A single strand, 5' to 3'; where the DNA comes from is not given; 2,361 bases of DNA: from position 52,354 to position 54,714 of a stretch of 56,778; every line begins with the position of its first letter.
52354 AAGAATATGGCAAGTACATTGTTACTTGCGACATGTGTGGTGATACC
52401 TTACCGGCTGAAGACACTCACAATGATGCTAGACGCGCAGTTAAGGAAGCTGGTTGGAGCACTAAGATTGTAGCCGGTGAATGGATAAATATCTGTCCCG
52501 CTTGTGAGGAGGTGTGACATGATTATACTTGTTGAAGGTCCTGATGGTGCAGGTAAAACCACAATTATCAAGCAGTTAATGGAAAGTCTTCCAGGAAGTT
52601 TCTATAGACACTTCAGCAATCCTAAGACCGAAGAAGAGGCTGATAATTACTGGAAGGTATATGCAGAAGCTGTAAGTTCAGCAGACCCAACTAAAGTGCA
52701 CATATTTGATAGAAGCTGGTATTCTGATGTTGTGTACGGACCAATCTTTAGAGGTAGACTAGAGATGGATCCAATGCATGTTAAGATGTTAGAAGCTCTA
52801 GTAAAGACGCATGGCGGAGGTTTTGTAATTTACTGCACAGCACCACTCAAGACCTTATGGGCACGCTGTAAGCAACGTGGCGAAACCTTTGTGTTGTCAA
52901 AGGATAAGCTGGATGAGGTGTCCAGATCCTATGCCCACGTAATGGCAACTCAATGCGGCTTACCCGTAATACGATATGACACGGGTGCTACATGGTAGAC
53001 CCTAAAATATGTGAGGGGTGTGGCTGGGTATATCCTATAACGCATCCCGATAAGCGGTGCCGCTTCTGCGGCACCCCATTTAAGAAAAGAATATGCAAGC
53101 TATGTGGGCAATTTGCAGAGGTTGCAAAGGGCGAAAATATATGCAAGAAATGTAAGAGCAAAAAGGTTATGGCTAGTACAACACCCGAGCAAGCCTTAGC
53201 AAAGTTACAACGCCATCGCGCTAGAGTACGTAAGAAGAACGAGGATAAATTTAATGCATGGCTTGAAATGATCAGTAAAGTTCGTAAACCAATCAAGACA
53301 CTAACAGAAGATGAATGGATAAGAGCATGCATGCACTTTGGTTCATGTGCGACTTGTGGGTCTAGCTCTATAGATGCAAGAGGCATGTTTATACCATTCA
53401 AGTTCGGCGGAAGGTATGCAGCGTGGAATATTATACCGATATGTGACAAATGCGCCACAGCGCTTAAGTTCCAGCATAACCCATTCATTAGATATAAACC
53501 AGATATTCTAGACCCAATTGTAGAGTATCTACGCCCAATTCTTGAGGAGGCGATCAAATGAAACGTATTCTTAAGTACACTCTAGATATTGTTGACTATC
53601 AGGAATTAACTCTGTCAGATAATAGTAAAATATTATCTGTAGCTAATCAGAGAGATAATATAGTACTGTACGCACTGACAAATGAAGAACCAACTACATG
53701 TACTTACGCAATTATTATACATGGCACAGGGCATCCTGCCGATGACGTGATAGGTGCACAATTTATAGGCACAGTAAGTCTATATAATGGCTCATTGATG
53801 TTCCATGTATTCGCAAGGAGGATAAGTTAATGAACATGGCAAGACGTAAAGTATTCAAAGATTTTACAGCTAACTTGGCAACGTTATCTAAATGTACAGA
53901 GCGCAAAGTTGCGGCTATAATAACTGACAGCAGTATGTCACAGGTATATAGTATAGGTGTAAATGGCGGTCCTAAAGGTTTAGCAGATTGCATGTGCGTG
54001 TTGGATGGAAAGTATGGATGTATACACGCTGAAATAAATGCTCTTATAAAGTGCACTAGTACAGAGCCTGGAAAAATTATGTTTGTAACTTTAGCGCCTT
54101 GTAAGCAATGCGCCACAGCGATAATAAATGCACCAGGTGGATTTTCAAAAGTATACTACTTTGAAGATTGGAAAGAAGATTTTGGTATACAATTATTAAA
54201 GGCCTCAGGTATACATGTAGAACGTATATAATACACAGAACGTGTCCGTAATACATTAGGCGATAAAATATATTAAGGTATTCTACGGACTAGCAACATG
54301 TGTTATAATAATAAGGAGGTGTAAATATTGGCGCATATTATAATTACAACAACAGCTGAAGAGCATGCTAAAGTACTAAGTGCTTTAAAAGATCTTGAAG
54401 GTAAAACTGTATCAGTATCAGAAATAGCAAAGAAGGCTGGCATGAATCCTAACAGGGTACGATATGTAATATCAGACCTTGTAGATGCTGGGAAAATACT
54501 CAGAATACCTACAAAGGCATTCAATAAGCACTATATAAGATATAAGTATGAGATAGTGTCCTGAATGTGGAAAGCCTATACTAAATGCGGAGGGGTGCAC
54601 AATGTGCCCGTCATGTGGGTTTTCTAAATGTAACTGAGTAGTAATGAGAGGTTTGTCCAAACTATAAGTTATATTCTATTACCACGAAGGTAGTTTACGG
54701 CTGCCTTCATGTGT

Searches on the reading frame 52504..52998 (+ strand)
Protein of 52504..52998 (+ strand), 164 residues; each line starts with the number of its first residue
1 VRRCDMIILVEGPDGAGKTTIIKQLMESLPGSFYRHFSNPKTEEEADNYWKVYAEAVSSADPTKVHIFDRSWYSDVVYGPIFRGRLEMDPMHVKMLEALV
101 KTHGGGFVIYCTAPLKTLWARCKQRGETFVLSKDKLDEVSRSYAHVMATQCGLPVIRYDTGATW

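Call 47: search_protein_families(library=pfam, proteins=[window:52504-52998:+], max_evalue=0.001)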
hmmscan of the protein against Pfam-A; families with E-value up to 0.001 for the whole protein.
window:52504-52998:+ (164 aa): 9 families
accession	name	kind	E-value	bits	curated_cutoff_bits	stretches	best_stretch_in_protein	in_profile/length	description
PF03976.20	PPK2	-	9.2e-11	42.2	22.3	1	5-77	31-103/229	Polyphosphate kinase 2 (PPK2)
PF01712.25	dNK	-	1.7e-08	34.9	27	1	55-159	70-179/203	Deoxynucleoside kinase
PF02223.23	Thymidylate_kin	-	2.8e-08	34.1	27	1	10-42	1-34/185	Thymidylate kinase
PF13671.12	AAA_33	-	1.7e-05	25.6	27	0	8-30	2-24/143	AAA domain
PF13238.12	AAA_18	-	2.4e-05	25.2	29.4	1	8-128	1-114/128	AAA domain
PF13401.12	AAA_22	-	8.3e-05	23.3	27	1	6-59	6-61/130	AAA domain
PF13173.12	AAA_14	-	0.00011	22.7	27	1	7-69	4-69/129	AAA domain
PF13191.12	AAA_16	-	0.00045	21.2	32.6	0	6-37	25-60/167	AAA ATPase domain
PF03215.21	Rad17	-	0.00067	20.1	23.8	1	5-48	45-87/186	Rad17 P-loop domain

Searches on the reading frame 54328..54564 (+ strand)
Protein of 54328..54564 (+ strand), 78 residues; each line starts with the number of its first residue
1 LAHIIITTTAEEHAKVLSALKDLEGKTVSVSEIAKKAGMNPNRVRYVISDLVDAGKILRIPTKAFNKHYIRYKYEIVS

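Call 68: search_protein_families(library=pfam, proteins=[window:54328-54564:+], max_evalue=0.01)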
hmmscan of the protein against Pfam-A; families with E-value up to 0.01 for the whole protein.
window:54328-54564:+ (78 aa): 11 families
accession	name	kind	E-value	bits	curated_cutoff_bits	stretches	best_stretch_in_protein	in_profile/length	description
PF02002.24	TFIIE_alpha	-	0.0001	22.6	22.9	1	3-74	4-74/105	TFIIE alpha subunit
PF13412.12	HTH_24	-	0.00016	21.7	21.9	1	15-57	7-47/48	Winged helix-turn-helix DNA-binding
PF08784.17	RPA_C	-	0.00035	21.7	22.6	1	13-57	53-99/106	Replication protein A C terminal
PF12802.13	MarR_2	-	0.00058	20.4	27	1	13-55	7-48/61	MarR family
PF01978.25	TrmB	-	0.00089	19.5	25.6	1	14-77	11-65/68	Sugar-specific transcriptional regulator TrmB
PF02082.26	Rrf2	-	0.0012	19.5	30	1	7-56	2-52/132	Iron-dependent Transcriptional regulator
PF05331.17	DUF742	-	0.0015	18.8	27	1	9-63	41-91/114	Protein of unknown function (DUF742)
PF13338.12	AbiEi_4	-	0.0019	18.7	25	1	25-60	11-41/49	Transcriptional regulator, AbiEi antitoxin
PF12840.13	HTH_20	-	0.0022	18.4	27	1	16-55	9-46/51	Helix-turn-helix domain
PF04157.22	EAP30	-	0.0027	17.9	26.8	1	11-59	167-217/219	EAP30/Vps36 family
PF06971.19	Put_DNA-bind_N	-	0.0042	17.6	27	1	15-45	15-45/49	Putative DNA-binding protein N-terminus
